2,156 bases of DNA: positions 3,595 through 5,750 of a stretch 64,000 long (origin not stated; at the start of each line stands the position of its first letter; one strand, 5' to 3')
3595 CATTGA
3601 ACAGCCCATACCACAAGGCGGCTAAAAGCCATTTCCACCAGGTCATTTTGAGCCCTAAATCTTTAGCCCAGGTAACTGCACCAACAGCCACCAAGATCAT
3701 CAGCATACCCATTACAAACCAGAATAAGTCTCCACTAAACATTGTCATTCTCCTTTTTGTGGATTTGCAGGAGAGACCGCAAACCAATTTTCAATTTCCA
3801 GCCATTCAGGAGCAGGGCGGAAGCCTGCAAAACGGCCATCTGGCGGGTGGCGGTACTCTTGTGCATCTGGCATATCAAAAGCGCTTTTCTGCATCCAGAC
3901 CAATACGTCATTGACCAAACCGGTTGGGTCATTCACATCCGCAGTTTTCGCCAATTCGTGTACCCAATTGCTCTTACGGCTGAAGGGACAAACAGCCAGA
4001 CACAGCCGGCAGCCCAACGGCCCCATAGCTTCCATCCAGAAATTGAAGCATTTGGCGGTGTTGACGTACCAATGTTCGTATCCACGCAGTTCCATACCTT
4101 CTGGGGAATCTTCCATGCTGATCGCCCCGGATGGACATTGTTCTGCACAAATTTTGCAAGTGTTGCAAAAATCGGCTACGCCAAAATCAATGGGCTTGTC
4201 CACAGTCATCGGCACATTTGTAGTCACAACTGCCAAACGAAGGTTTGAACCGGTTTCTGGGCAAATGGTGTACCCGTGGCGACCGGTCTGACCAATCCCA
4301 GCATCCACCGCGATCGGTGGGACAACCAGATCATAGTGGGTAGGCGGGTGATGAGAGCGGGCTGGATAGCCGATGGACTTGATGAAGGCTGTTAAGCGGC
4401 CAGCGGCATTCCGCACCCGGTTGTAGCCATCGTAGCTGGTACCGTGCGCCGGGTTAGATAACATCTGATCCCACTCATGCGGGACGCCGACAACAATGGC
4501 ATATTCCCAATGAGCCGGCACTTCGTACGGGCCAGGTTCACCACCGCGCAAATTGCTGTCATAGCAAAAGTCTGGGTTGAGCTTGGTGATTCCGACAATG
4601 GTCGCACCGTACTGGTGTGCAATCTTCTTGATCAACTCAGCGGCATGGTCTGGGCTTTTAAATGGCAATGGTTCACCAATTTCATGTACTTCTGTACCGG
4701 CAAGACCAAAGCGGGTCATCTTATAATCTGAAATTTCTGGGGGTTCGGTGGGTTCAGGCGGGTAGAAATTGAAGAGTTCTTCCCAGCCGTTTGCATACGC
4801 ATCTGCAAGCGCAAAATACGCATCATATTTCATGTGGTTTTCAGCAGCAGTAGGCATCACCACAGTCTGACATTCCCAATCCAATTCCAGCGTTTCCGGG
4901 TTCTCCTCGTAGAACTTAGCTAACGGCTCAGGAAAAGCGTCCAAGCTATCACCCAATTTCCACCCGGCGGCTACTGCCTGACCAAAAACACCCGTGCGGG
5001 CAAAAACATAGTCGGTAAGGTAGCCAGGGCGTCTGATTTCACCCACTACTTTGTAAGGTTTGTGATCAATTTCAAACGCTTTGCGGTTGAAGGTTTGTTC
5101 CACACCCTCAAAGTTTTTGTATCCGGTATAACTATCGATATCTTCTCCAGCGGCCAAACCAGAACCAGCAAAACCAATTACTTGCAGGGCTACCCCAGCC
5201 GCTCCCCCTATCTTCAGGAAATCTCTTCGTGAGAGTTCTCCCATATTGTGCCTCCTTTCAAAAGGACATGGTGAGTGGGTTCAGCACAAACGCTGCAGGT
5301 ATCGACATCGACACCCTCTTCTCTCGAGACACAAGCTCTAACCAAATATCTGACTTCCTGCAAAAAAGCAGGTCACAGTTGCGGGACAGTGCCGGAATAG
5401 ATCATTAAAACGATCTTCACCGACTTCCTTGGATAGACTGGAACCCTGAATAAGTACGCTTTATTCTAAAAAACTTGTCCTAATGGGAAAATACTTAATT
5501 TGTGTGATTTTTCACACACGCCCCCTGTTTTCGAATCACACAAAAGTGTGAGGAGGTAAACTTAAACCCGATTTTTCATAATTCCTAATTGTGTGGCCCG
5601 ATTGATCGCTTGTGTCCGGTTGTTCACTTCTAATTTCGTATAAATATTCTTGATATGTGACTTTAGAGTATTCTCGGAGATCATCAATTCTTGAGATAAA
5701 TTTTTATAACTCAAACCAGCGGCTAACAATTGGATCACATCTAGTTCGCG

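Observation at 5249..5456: Cobalamin-riboswitch-like leader directly in front of a reductive dehalogenase gene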

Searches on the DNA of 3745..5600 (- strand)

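Call 4: search_rna_families(source=window, start=5200, end=5600, threshold=evalue, max_evalue=10, show_alignments=5)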
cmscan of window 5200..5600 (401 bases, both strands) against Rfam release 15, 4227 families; matches with E-value up to 10: 4.
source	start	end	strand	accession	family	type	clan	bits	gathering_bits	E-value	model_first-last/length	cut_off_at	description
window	5337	5437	-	RF01482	AdoCbl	Cis-reg; riboswitch;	CL00101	44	50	5.5e-07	19-102/149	no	AdoCbl (Cobalamin/B12) riboswitch aptamer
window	5455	5569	-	RF02550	RnaG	Gene; sRNA;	-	21.9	153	0.19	1-120/120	no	RnaG sRNA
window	5542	5581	+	RF01701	Cyano-1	Gene; sRNA;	-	15.1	41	7.2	1-69/69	no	Cyano-1 RNA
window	5235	5292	-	RF00274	SNORD57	Gene; snRNA; snoRNA; CD-box;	CL00058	14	47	6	1-72/72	no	Small nucleolar RNA SNORD57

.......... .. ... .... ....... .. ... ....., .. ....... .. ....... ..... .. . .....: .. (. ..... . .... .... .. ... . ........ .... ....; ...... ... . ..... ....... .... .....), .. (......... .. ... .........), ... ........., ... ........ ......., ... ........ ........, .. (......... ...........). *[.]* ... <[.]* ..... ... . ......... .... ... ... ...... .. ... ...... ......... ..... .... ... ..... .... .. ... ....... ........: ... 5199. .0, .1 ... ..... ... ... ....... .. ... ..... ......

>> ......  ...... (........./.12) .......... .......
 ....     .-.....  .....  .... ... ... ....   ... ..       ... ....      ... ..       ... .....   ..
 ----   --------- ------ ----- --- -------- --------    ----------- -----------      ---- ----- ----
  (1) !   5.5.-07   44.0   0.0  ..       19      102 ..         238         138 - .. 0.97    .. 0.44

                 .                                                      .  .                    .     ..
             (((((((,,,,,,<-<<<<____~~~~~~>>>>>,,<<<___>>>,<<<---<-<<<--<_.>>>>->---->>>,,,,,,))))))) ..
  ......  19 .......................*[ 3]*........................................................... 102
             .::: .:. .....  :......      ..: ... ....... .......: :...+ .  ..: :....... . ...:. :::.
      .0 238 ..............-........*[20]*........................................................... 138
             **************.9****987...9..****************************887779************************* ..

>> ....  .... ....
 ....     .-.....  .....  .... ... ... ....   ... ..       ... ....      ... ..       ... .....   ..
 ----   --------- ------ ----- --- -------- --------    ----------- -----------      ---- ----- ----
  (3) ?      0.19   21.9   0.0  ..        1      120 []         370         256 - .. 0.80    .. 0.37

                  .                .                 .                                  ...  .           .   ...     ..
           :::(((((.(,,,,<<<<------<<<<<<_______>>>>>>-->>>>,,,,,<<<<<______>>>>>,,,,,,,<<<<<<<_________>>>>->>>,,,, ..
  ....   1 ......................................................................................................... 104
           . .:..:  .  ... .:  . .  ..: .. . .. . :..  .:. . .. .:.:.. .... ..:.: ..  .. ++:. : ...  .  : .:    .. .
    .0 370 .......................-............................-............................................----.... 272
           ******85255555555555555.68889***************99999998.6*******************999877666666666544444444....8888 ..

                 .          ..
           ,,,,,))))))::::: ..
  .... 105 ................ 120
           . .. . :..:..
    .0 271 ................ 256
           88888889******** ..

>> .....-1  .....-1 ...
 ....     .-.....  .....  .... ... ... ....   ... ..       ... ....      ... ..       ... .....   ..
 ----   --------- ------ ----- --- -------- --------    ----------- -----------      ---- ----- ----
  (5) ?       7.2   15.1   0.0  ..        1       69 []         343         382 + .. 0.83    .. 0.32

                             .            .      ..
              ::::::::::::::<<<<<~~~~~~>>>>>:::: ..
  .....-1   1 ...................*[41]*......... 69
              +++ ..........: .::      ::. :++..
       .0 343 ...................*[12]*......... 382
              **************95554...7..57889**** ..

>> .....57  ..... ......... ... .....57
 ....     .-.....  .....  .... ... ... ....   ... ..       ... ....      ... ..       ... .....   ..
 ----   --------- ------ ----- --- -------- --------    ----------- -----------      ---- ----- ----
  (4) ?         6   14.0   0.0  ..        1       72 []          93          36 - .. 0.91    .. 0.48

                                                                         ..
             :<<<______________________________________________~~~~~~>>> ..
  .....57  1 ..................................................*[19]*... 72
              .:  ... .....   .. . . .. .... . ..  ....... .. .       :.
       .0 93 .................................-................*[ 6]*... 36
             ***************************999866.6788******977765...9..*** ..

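Call 25: search_rna_families(sources=[L001, L002, L004, L005], threshold=evalue, max_evalue=0.1, show_alignments=4)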
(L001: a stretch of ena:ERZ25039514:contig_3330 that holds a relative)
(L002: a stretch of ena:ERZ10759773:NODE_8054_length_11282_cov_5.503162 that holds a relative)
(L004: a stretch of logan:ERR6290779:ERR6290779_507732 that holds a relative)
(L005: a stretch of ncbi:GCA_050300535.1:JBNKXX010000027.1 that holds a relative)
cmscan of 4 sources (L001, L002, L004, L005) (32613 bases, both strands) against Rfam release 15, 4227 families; matches with E-value up to 0.1: 3.
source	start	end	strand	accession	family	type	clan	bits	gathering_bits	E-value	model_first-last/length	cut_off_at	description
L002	53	206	-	RF00174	Cobalamin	Cis-reg; riboswitch;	CL00101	50.3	31.5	7.2e-10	1-189/189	no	Cobalamin riboswitch aptamer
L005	3792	3944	+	RF00174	Cobalamin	Cis-reg; riboswitch;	CL00101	44.8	31.5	2.7e-08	1-189/189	no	Cobalamin riboswitch aptamer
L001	5814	5898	+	RF00174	Cobalamin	Cis-reg; riboswitch;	CL00101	34.6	31.5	2.1e-05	45-169/189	no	Cobalamin riboswitch aptamer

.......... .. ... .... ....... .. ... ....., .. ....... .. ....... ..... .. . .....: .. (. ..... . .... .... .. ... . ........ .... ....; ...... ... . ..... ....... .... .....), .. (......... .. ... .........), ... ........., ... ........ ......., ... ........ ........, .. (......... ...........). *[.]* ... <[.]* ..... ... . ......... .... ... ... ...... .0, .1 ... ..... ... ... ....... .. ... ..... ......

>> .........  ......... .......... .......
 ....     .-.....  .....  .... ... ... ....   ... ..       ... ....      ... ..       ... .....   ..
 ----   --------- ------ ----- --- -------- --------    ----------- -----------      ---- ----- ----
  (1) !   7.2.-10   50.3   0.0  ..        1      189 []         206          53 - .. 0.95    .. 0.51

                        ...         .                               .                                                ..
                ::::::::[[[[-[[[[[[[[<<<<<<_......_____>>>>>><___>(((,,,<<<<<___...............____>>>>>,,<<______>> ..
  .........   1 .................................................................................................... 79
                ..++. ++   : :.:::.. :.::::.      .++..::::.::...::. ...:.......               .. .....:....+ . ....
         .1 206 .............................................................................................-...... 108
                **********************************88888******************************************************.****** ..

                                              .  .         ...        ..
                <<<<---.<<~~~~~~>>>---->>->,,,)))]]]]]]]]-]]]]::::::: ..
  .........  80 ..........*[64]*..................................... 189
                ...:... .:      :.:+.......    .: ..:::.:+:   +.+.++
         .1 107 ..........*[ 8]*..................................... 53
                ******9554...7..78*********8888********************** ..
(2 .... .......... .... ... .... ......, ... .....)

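Call 39: build_rna_model(alignment_id=A4)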
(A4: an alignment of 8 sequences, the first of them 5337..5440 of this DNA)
Model R1 built from alignment A4 (8 sequences, 107 columns); structure: RNAalifold consensus.
model positions 99; base pairs 18; branch points 2; effective number of sequences 1.7; information 0.59 bits per position. Calibrated on 0.2 Mb of random sequence (short: E-values are rough).
structure used (alignment columns):
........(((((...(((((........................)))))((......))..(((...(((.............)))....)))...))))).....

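Call 40: search_with_rna_model(model_id=R1, sources=[window, L001, L002, L003, L004, L005, L006, L007, L008, L009, L010, L011, L012, L013, L014, L015, L016, L017, L018, L019, L020, L021, L022, L023, L024, L025, L026, L027, L028, L029, L030, L031, L032, L033, L034, L035, L036, L037, L038, L039, L040, L041, L042, L043, L044, L045, L046, L047, L048, L049, L050, L051, L052, L053, L054, L055, L056, L057, L058, L059, L060, L061, L062, L063, L064, L065, L066, L067, L068, L069, L070, L071, L072, L073, L074], max_evalue=1, make_alignment=true)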
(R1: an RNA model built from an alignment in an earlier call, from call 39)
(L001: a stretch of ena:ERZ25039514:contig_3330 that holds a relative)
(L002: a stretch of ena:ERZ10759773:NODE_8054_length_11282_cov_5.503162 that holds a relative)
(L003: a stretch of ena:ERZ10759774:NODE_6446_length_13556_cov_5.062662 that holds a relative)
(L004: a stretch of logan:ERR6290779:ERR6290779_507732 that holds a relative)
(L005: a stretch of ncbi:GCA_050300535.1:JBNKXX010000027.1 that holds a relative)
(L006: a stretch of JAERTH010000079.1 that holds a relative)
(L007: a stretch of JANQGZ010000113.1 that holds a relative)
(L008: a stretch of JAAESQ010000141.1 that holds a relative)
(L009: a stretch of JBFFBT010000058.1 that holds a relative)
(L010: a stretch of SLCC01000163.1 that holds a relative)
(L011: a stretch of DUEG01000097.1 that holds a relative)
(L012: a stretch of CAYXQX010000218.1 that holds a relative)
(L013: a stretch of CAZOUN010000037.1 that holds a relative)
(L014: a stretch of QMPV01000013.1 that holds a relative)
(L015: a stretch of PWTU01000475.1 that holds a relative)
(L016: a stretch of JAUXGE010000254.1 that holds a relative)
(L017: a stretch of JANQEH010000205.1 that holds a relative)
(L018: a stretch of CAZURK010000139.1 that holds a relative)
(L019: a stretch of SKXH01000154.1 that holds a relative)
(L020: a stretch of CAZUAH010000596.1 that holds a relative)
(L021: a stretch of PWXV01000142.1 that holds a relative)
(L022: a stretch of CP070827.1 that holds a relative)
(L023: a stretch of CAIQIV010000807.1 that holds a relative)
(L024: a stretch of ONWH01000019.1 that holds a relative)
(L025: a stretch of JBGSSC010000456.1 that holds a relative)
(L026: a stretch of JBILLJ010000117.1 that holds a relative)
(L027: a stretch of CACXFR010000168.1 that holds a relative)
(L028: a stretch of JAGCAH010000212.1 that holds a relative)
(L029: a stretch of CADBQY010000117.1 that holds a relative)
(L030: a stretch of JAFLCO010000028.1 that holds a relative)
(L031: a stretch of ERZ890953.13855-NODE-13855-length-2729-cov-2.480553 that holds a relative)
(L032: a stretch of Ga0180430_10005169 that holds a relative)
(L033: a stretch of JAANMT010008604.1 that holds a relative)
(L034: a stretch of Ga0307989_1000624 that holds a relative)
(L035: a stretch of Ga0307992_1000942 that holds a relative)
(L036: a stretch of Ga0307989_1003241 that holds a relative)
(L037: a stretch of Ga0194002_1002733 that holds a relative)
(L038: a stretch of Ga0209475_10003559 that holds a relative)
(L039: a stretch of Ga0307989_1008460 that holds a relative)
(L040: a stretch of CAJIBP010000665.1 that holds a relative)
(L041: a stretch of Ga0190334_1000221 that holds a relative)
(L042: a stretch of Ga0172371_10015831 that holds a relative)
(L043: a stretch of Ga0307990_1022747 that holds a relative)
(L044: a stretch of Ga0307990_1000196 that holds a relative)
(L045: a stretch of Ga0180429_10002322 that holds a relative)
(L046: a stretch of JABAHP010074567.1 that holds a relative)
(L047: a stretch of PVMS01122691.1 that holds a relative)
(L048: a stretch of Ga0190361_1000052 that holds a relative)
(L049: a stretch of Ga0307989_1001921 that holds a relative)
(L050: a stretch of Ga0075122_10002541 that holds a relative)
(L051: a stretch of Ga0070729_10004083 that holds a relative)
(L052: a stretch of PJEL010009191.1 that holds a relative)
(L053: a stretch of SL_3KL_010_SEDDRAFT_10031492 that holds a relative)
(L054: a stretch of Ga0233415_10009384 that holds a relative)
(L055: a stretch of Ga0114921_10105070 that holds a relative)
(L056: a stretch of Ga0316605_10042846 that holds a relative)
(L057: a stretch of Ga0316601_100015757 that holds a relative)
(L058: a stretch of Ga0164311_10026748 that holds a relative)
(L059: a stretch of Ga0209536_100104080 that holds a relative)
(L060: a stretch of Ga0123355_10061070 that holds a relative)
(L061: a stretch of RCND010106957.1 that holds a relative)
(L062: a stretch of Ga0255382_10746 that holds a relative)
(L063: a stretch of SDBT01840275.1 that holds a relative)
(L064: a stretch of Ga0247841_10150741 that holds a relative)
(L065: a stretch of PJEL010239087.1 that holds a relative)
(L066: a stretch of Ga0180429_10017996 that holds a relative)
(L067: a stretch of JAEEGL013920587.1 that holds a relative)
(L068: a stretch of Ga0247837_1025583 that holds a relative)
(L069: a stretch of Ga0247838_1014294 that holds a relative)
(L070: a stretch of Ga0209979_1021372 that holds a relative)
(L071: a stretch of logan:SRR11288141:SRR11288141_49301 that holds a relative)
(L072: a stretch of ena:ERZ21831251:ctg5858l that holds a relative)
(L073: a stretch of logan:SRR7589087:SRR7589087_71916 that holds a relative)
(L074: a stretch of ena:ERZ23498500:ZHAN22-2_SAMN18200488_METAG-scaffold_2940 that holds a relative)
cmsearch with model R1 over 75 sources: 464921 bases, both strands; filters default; matches with E-value up to 1: 18.
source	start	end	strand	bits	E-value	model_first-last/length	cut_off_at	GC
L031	584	681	+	103.9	8.4e-24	1-99/99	no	0.5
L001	5804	5905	+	93.5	4.1e-21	1-99/99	no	0.61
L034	2810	2894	+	90.3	2.7e-20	1-99/99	no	0.48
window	5337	5440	-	89.8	3.8e-20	1-99/99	no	0.44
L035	2812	2895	+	89.6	4.1e-20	1-99/99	no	0.46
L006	2812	2895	+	89.1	5.7e-20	1-99/99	no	0.45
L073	2846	2930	+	86.9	2e-19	1-99/99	no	0.44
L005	3829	3931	+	86.1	3.4e-19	1-99/99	no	0.49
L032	2777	2879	+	82.6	2.7e-18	1-99/99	no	0.55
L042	682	776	+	61.2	9.3e-13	1-99/99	no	0.58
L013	6517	6619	+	60.5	1.4e-12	1-99/99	no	0.49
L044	6517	6619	+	60.5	1.4e-12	1-99/99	no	0.49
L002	67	166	-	49.7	8.9e-10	1-99/99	no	0.58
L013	2804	2897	+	49.4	1e-09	1-99/99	no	0.47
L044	2804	2897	+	49.4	1e-09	1-99/99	no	0.47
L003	67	166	-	49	1.3e-09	1-99/99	no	0.58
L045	644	737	+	47.2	4e-09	1-99/99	no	0.5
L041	225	318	+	19.3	0.065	1-99/99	no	0.49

Alignment A5: 18 matches aligned to the model, 129 columns, each read 5' to 3' on its own strand. Consensus structure (alignment columns), stored with it:
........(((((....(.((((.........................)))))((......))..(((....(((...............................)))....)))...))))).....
